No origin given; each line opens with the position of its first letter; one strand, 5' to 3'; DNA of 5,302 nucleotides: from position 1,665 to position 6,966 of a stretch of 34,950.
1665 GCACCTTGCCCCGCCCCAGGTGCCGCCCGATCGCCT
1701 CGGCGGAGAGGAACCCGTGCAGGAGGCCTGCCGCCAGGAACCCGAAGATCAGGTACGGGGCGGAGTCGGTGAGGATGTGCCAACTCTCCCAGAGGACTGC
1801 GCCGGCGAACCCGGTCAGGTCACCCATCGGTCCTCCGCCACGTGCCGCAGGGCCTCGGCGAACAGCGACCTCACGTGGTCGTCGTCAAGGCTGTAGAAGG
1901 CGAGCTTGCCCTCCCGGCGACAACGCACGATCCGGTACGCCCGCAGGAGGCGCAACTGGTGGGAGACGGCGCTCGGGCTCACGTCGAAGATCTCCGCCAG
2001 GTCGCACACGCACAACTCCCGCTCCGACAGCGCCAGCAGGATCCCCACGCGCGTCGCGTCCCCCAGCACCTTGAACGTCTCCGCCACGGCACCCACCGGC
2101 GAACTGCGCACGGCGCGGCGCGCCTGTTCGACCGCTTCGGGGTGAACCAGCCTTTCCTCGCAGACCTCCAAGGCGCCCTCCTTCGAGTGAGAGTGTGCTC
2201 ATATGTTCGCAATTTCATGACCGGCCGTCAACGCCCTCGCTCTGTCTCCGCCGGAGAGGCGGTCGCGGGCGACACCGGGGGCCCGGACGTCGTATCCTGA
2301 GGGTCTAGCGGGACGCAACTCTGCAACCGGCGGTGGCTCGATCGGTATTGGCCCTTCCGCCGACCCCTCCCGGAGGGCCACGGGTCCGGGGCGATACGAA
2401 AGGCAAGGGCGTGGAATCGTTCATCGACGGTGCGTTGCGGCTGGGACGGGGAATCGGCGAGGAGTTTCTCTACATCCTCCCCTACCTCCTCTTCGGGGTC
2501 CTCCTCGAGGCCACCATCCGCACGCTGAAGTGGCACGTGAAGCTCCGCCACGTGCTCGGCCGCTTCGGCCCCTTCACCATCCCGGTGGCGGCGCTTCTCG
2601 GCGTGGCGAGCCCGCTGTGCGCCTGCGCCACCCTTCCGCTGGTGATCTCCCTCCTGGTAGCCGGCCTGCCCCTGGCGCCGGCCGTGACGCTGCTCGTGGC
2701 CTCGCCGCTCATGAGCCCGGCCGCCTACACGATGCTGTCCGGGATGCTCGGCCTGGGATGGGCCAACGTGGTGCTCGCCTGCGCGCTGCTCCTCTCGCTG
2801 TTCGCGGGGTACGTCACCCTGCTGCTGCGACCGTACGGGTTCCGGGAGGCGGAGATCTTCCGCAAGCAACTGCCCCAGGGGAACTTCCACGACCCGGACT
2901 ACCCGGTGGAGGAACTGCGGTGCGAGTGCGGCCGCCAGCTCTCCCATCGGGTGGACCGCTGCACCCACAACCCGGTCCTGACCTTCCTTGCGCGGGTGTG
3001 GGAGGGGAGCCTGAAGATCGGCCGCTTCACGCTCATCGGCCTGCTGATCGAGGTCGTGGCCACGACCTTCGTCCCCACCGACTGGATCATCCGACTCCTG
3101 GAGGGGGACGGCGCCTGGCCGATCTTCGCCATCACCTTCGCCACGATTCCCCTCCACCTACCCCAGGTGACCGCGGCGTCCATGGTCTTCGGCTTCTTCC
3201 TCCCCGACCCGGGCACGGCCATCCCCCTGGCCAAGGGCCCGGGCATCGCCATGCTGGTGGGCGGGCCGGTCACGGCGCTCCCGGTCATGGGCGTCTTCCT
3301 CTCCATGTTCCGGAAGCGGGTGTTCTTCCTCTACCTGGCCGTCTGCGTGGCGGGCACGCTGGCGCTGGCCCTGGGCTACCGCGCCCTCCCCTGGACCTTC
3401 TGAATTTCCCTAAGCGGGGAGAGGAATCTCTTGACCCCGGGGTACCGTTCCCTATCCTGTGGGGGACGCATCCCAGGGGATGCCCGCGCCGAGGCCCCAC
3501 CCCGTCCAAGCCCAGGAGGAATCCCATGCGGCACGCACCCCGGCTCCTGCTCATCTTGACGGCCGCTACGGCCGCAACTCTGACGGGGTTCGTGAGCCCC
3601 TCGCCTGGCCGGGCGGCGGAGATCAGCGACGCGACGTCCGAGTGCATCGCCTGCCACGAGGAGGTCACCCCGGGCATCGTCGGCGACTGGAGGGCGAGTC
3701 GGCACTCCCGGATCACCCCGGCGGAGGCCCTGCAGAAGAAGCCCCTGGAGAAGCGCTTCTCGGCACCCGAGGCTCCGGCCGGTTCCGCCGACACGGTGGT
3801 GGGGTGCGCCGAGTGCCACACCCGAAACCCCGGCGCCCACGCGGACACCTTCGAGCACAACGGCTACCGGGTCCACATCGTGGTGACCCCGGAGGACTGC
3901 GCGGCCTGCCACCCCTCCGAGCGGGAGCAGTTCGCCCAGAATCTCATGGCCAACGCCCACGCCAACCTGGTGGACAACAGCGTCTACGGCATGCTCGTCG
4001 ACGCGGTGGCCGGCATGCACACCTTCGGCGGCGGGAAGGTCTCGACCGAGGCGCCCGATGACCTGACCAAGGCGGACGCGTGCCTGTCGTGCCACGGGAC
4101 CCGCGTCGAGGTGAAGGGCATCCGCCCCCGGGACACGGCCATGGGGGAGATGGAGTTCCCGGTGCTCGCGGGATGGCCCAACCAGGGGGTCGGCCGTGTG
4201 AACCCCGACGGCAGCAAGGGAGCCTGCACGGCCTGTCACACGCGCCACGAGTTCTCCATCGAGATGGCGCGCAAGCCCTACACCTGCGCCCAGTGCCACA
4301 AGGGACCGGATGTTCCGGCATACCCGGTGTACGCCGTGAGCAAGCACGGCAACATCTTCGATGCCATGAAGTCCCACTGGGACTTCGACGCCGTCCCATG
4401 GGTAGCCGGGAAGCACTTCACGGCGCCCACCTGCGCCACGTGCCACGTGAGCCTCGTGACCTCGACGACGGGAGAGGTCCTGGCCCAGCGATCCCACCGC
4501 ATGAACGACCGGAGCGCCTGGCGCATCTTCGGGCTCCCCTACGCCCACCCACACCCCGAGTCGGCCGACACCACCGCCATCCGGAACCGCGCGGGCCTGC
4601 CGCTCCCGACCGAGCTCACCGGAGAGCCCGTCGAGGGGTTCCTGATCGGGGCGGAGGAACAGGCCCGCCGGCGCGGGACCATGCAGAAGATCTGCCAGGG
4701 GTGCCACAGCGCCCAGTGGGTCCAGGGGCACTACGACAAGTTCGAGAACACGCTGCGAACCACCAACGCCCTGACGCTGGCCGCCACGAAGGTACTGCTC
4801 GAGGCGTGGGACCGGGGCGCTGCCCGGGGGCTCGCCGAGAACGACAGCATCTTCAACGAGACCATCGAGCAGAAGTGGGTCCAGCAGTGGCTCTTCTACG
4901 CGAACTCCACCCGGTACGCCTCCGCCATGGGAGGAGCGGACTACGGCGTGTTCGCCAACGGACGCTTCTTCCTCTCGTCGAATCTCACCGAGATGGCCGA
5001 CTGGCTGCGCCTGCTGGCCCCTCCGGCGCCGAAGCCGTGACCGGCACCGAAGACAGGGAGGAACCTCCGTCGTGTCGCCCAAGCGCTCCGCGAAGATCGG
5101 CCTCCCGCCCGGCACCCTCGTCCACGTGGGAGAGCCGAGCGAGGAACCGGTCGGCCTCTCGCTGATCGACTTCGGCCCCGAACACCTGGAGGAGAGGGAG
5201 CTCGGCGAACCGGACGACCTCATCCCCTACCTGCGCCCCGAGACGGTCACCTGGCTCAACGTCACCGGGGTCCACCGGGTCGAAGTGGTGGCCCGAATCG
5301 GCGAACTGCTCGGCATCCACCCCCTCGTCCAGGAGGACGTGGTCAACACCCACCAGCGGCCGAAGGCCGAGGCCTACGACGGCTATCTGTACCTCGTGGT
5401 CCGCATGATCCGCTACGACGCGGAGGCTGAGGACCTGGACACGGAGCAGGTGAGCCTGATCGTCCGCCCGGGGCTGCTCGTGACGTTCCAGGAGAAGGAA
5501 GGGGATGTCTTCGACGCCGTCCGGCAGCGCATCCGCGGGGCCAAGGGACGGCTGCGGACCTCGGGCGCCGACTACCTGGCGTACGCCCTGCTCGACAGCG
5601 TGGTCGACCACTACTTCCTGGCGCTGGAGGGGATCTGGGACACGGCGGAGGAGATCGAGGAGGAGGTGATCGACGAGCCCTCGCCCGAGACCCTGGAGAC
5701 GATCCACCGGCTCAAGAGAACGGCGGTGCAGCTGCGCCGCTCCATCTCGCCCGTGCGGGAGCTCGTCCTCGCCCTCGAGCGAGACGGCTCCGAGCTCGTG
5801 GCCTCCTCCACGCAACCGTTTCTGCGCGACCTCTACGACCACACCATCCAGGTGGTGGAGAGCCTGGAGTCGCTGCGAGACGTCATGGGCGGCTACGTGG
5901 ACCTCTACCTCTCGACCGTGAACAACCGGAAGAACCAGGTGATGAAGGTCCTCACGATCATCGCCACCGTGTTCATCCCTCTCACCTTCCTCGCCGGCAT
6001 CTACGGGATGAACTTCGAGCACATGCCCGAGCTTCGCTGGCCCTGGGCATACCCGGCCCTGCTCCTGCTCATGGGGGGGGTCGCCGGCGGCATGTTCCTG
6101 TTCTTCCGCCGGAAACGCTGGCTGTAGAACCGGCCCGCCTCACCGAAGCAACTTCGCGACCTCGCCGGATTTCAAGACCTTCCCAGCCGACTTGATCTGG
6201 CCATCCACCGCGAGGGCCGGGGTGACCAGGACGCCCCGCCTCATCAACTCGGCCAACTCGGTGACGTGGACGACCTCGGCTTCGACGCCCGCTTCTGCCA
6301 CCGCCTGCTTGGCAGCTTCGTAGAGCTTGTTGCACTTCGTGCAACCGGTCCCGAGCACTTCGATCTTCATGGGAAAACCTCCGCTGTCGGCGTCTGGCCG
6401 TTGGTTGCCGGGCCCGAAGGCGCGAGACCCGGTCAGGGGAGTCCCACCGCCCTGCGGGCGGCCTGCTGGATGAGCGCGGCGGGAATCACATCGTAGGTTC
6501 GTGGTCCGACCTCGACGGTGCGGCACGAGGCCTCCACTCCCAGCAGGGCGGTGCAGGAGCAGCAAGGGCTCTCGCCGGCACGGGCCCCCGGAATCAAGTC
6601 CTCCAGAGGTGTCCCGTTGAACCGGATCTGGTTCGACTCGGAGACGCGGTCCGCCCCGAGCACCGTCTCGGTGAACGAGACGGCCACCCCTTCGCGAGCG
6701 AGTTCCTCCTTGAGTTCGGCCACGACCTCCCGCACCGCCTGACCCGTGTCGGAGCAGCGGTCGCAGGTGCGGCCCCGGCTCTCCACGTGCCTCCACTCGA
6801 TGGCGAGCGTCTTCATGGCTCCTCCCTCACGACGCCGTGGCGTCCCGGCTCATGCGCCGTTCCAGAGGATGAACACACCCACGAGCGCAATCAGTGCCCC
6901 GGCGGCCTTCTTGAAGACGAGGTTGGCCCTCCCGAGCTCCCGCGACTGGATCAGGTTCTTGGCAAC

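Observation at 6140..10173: ArsR-linked seven-gene envelope thiol relay operon: three exported thioredoxin-fold proteins, an ArsP-like CxC permease, CcdA, DUF2703 and a mini-thioredoxin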

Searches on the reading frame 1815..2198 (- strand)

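Call 21: search_protein_families(library=pfam, proteins=[window:1815-2198:-], max_evalue=0.001)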
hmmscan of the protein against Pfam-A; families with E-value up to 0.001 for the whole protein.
window:1815-2198:- (127 aa): 2 families
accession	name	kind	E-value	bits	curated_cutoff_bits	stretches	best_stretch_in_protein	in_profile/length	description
PF01022.26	HTH_5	-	1.1e-16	60.8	22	1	47-91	1-45/47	Bacterial regulatory protein, arsR family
PF12840.13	HTH_20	-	3e-07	30.7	27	1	45-94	1-51/51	Helix-turn-helix domain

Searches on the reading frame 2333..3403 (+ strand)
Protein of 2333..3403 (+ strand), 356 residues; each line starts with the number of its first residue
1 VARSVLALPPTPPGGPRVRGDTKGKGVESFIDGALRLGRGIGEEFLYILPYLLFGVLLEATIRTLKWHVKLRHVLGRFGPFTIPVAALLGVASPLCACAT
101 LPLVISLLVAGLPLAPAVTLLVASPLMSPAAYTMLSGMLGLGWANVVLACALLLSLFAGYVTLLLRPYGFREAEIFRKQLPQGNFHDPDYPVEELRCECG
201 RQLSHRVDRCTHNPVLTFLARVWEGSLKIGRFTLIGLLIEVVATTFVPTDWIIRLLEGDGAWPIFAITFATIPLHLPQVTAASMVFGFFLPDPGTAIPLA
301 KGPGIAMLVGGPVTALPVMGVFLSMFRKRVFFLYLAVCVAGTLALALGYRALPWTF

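Call 21: search_protein_families(library=pfam, proteins=[window:2333-3403:+], max_evalue=0.001)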
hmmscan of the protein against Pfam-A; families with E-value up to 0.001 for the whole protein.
window:2333-3403:+ (356 aa): 1 family
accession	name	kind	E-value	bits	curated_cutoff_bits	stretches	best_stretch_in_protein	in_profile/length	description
PF03773.19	ArsP_1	-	5.8e-30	104.9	32.3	1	46-345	14-288/294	Predicted permease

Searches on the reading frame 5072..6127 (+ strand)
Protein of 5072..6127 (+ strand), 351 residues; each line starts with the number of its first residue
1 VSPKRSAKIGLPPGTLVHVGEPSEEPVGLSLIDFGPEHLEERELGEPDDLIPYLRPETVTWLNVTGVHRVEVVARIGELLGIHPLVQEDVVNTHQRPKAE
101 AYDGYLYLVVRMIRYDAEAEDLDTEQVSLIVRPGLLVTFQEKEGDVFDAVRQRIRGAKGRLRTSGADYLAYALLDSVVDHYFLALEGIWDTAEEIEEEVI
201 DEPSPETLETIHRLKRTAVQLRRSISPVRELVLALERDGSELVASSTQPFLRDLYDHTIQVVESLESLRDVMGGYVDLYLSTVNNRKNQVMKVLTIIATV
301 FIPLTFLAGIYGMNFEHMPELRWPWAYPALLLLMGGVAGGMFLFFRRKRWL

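Call 21: search_protein_families(library=pfam, proteins=[window:5072-6127:+], max_evalue=0.001)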
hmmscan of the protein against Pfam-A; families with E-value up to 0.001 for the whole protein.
window:5072-6127:+ (351 aa): 1 family
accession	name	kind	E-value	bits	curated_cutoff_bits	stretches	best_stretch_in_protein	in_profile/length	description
PF01544.23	CorA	-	3.1e-72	243.8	27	1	58-347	3-292/292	CorA-like Mg2+ transporter protein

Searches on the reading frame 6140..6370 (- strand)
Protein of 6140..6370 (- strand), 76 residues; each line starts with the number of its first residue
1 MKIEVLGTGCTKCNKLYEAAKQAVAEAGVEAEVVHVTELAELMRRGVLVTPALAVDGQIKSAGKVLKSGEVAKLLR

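Call 4: search_protein_families(library=pfam, proteins=[window:6140-6370:-], max_evalue=0.01)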
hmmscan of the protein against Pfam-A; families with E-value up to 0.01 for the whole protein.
window:6140-6370:- (76 aa): 1 family
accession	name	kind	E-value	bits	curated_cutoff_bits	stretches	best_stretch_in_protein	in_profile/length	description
PF13192.12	Thioredoxin_3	-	9.3e-26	90.1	24.8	1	1-75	1-75/76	Thioredoxin domain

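Call 5: search_protein_families(library=ncbifam, proteins=[window:6140-6370:-], max_evalue=0.01)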
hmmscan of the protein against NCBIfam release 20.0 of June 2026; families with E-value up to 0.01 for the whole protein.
window:6140-6370:- (76 aa): 1 family
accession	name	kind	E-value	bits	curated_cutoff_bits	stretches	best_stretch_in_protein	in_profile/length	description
TIGR00412.2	redox_disulf_2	subfamily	5e-27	94.1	62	1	2-75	1-74/75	MTH895/ArsE family thioredoxin-like protein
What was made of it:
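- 6140..6370 (-): g7: 76-aa Thioredoxin_3 protein (MTH895/ArsE family), active site CTKC, cytoplasmic. It is the probable electron donor to CcdA. TIGR00412 at 94.1 bits, cut-off 62 (calls 4, 5).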

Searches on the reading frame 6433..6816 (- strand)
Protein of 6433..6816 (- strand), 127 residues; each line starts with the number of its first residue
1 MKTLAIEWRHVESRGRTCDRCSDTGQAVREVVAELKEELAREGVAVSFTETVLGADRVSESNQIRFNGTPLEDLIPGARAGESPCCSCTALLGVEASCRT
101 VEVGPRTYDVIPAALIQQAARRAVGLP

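Call 4: search_protein_families(library=pfam, proteins=[window:6433-6816:-], max_evalue=0.01)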
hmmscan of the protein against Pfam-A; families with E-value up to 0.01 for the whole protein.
window:6433-6816:- (127 aa): 1 family
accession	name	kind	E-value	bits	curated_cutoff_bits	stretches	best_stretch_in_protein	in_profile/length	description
PF10865.14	DUF2703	-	2.7e-33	115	23.6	1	4-120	1-120/120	Domain of unknown function (DUF2703)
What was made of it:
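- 6433..6816 (-): g6: DUF2703 protein, 127 aa, cytoplasmic. Conserved C18-x2-C21, C85-x2-C88 and C98. It is an accessory member, absent from many related clusters. Pfam DUF2703 at 115 bits (call 4).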

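Call 5: search_protein_families(library=ncbifam, proteins=[window:6433-6816:-], max_evalue=0.01)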
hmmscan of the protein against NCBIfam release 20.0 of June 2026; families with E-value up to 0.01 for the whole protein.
window:6433-6816:- (127 aa): 0 families

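Call 50: search_protein_families(library=pfam, proteins=[window:6433-6816:-], max_evalue=10)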
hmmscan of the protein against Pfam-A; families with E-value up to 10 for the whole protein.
window:6433-6816:- (127 aa): 1 family
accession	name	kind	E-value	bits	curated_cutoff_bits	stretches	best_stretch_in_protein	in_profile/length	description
PF10865.14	DUF2703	-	2.7e-33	115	23.6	1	4-120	1-120/120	Domain of unknown function (DUF2703)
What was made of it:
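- Tried and rejected: ArsD kinship of g1 and DUF2703 was rejected at the sequence level (call 50).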

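Call 51: search_solved_structures(query=window:6433-6816:-, max_evalue=10, show_alignments=2)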
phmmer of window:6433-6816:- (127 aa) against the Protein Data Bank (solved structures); distinct sequences matched with E-value up to 10: 1.
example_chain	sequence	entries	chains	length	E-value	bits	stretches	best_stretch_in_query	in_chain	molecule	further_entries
6h0i_A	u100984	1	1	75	4.5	10.5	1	58-99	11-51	Secreted protein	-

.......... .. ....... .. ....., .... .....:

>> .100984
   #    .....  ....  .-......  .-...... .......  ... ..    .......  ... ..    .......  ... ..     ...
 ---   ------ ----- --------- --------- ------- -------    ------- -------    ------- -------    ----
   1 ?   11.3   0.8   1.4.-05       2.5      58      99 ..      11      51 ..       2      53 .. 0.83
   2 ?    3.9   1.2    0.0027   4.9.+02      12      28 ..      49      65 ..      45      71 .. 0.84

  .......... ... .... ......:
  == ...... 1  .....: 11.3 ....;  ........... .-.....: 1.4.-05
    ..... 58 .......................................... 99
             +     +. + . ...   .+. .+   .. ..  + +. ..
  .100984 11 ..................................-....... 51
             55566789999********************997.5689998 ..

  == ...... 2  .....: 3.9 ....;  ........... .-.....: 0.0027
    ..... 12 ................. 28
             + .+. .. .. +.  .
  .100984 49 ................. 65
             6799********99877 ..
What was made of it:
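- Tried and rejected: DUF2703 has no solved relative (call 51).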

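Call 60: find_homologous_proteins(query=window:6433-6816:-, max_evalue=0.00001)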
Query window:6433-6816:- (127 aa): 48 proteins with E <= 0.00001 among 117 candidates.
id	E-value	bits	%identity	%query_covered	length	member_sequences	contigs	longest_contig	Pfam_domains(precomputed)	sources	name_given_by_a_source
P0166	3.8e-76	271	99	100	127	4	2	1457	PF10865.15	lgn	-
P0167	1.0e-65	237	87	99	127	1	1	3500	PF10865.15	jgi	jgi:hypothetical protein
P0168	9.8e-61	221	79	99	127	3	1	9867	PF10865.15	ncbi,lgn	-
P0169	5.3e-54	199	74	99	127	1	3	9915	PF10865.15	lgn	-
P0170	7.9e-54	199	74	99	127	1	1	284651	PF10865.15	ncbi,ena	-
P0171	1.6e-53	198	72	100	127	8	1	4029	PF10865.15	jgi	-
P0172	3.1e-53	197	71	99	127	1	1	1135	PF10865.15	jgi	jgi:hypothetical protein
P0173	3.5e-53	196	74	99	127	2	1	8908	PF10865.15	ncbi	-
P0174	2.5e-52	194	70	99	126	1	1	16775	PF10865.15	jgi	-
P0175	2.7e-52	194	70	99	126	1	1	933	PF10865.15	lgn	-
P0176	5.6e-52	193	69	100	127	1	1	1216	PF10865.15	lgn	-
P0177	1.9e-51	191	75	92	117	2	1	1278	PF10865.15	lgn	-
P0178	1.7e-50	188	70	99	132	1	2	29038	PF10865.15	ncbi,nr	ncbi:MAG: DUF2703 domain-containing protein [Deferrisomatales bacterium]|nr:DUF2703 domain-containin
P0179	9.4e-37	143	56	98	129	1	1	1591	PF10865.15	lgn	-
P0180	1.3e-36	143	68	79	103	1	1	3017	PF10865.15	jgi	jgi:hypothetical protein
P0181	1.5e-35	140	55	99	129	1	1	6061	PF10865.15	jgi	jgi:hypothetical protein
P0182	3.4e-35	138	53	99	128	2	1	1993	PF10865.15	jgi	-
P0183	1.6e-33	133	53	96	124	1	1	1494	PF10865.15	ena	-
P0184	3.1e-33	132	52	99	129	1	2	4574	PF10865.15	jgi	jgi:hypothetical protein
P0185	1.7e-32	130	50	98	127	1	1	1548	PF10865.15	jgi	jgi:hypothetical protein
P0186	2.1e-32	129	50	98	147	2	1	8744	PF10865.15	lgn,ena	-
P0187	3.5e-32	129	51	98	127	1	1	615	PF10865.15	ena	-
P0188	4.5e-32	128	53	94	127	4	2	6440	PF10865.15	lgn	-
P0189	9.6e-32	127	52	98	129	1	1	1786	PF10865.15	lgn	-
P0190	5.2e-31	125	48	98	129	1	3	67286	PF10865.15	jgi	jgi:hypothetical protein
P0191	8.3e-31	124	53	98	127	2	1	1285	PF10865.15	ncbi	-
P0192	1.0e-30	124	48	98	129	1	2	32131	PF10865.15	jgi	jgi:hypothetical protein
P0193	5.7e-30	122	51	94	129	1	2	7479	PF10865.15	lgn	-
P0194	1.2e-29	120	49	98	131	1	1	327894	PF10865.15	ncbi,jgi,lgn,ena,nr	ncbi:MAG: DUF2703 domain-containing protein [Desulfobacterales bacterium]|jgi:hypothetical protein|n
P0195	2.1e-29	120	48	98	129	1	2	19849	PF10865.15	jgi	-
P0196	8.6e-29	118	48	98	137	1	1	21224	PF10865.15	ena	-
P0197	1.3e-28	117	52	94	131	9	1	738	PF10865.15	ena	-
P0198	1.4e-28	117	48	94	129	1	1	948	PF10865.15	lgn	-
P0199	3.0e-28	116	44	98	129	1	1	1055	PF10865.15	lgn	-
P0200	3.8e-28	116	51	94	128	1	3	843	PF10865.15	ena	-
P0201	4.9e-28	115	50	96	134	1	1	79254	PF10865.15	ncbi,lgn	-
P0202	7.3e-28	115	50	94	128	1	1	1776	PF10865.15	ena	-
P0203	9.2e-28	114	46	98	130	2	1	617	PF10865.15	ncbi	-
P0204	3.5e-27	113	48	94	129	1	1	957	PF10865.15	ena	-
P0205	9.6e-27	111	48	94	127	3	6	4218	PF10865.15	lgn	-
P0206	1.8e-26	110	49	93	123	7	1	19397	PF10865.15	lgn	-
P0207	3.5e-26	109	45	96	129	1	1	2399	PF10865.15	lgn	-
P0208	4.3e-26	109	44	99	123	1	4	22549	PF10865.15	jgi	-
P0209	1.0e-25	108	46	98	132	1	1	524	PF10865.15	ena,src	-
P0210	3.6e-25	106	47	96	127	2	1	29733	PF10865.15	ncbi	ncbi:MAG: DUF2703 domain-containing protein [Sulfuricaulis sp.]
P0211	2.4e-24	103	44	96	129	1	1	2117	PF10865.15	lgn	-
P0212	6.2e-19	86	53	68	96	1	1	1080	PF10865.15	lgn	-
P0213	2.2e-10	58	39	98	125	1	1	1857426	PF10865.15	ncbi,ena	-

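Call 71: predict_structure(alignment_id=A3)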
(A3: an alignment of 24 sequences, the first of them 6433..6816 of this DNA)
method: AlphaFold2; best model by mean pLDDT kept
length: 127 residues; sequences in the alignment: 24
mean_pLDDT: 95.9   pTM: 0.89
mean pLDDT of the five models: 95.9, 95.5, 95.4, 94.5, 94.1
residues with pLDDT >= 90: 121; 70-90: 6; 50-70: 0; < 50: 0
segments of 3 or more residues with pLDDT < 50: none
pLDDT, mean of each block of 10 residues (from residue 1): 95 95 98 96 95 95 98 97 96 95 96 98 90
secondary structure, 60 per line:
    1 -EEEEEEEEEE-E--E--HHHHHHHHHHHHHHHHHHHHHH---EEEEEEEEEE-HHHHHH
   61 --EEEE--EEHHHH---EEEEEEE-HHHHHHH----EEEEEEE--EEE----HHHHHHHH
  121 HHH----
elements in order: E2-11 H19-40 E44-53 H55-60 E63-66 H71-74 E78-84 H86-92 E97-103 E106-108 H113-123

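Call 74: fold_search(model_id=the predicted structure, library=pdb)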
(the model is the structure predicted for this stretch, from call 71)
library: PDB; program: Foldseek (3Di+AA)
matches with E <= 10: 876; with E <= 0.001: 0
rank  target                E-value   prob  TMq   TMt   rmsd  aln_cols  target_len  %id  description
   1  1wou                  8.9e-02  0.44  0.35  0.37   8.7       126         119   15  Crystal Structure of human Trp14 (released 2004-09-14)
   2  3g7y                  9.5e-02  0.35  0.39  0.33  12.6       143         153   10  Crystal structure of oxidized Ost6L (released 2009-06-16)
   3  2yv7                  1.1e-01  0.82  0.38  0.22   3.0        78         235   15  Crystal structure of the CLIC homolog from drosophila melanogaster (released 2008-02-19)
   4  5crh_B                1.3e-01  0.16  0.26  0.11  10.3       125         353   14  Human skeletal calsequestrin, M53T mutant high-calcium complex (released 2015-10-07)
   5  5crg_A                1.4e-01  0.23  0.29  0.12  10.2       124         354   11  Human skeletal calsequestrin, D210G mutant high-calcium complex (released 2015-10-07)
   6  9mvr_B                1.6e-01  0.77  0.28  0.44   3.1        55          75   14  AI-designed Cas13 anti-CRISPR AIcrVIA1 (released 2026-02-25)
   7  5crh_A                1.6e-01  0.14  0.24  0.11  10.4       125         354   15  Human skeletal calsequestrin, M53T mutant high-calcium complex (released 2015-10-07)
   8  9mvr_A                1.7e-01  0.72  0.27  0.40   3.3        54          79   15  AI-designed Cas13 anti-CRISPR AIcrVIA1 (released 2026-02-25)
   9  1pr4_A                1.7e-01  0.08  0.21  0.15  10.7       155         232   10  Escherichia coli Purine Nucleoside Phosphorylase Complexed with 9-beta-D-ribofuranosyl-6-methylthiopurine and Phosphat (released 2003-11-25)
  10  2ypm                  1.8e-01  0.35  0.31  0.36   4.4        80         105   19  Crystal Structure of Ancestral Thioredoxin Relative to Last Animal and Fungi Common Ancestor (LAFCA) from the Precambria (released 2013-08-21)
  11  6h7l_F                2.0e-01  0.35  0.37  0.42   6.5       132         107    8  ACTIVATED TURKEY BETA1 ADRENOCEPTOR WITH BOUND PARTIAL AGONIST DOBUTAMINE AND NANOBODY Nb6B9 (released 2018-10-17)
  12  4o89_A                2.0e-01  0.33  0.35  0.16  12.3       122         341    7  Crystal structure of RtcA, the RNA 3'-terminal phosphate cyclase from Pyrococcus horikoshii. (released 2014-09-10)
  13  3ga4                  2.0e-01  0.28  0.38  0.32  13.4       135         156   11  Crystal structure of Ost6L (photoreduced form) (released 2009-06-16)
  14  5dbq_A                2.1e-01  0.66  0.36  0.42   3.5        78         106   14  Crystal structure of insect thioredoxin at 1.95 Angstroms (released 2016-08-24)
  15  4tw5_A                2.1e-01  0.51  0.34  0.18   4.2        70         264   21  Structure Of the First Two Thioredoxin Domains of Saccharomyces cerevisiae Eps1p (released 2014-12-17)
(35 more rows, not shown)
